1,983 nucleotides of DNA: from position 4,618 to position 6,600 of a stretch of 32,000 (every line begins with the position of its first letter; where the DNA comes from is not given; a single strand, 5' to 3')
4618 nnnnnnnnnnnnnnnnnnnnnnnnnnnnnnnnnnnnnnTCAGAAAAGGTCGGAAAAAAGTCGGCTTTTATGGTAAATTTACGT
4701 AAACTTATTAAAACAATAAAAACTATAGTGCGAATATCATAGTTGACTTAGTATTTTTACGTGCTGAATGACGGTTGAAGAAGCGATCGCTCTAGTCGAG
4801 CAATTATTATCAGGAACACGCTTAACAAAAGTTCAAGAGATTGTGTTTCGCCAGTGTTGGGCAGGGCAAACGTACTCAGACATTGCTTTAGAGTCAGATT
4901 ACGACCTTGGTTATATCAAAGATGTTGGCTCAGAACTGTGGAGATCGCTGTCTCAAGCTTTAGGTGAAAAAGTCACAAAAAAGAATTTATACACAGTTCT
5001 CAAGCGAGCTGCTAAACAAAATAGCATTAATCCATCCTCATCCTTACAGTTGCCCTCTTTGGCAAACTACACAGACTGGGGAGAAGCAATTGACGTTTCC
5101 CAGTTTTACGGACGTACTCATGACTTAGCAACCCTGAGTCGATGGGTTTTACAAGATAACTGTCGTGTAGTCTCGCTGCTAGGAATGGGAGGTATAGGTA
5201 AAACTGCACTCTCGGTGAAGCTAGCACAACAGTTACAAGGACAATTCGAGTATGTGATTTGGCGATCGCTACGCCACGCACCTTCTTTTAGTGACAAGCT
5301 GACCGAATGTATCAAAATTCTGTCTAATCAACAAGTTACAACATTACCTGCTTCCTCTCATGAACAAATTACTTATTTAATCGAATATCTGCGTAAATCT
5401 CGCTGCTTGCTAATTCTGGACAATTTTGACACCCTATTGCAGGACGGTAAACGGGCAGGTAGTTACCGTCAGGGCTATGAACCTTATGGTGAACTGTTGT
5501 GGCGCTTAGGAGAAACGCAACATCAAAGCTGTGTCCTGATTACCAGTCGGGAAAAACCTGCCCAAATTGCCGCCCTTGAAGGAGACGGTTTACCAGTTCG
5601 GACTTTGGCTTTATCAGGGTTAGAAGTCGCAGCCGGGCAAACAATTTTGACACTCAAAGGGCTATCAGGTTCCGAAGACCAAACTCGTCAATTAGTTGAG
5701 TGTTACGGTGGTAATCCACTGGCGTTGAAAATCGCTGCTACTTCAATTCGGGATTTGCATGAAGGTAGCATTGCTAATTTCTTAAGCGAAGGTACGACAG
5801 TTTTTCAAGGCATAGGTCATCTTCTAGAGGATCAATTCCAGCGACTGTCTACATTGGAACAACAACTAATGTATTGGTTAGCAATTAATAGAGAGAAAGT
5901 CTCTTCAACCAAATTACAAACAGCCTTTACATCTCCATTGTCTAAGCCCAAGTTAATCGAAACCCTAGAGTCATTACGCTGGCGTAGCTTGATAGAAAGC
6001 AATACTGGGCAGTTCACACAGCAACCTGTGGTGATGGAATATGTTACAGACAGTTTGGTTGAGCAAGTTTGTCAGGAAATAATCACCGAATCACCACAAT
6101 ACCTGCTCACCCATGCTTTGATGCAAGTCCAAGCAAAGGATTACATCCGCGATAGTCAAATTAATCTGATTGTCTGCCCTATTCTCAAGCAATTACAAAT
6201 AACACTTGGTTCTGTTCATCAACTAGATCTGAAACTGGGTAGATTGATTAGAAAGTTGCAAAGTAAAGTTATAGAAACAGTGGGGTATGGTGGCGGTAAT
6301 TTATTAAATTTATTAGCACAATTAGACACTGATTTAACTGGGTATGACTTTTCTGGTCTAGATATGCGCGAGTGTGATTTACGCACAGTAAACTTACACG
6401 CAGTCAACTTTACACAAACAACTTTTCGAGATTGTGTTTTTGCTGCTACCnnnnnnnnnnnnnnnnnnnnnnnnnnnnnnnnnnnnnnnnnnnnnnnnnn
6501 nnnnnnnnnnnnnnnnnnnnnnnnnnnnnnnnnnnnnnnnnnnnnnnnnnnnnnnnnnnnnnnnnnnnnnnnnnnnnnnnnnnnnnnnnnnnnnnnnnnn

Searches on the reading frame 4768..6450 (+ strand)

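Call 15: search_protein_families(library=pfam, proteins=[window:4768-6450:+], max_evalue=0.01)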
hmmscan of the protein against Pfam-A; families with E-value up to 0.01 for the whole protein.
window:4768-6450:+ (561 aa): 8 families
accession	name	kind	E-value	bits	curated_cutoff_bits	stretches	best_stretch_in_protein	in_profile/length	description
PF00931.28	NB-ARC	-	3.2e-13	50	23.5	1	122-219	7-108/248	NB-ARC domain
PF05729.18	NACHT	-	7.8e-09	36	26.7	1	133-267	1-135/167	NACHT domain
PF13191.12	AAA_16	-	1.1e-05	26.4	32.6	1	112-221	1-142/167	AAA ATPase domain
PF00805.28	Pentapeptide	-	4.9e-05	23.2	20.2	1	522-556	2-36/40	Pentapeptide repeats (8 copies)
PF13401.12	AAA_22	-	7.3e-05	23.5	27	1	131-225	4-97/130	AAA domain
PF00004.35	AAA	-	0.00016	22.6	21.2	1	137-261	3-108/131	ATPase family associated with various cellular activities (AAA)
PF01637.24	ATPase_2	-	0.0011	19.3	33.2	1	113-224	1-123/225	ATPase domain predominantly from Archaea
PF13599.13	Pentapeptide_4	-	0.0052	17.3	38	0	522-558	27-63/78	Pentapeptide repeat region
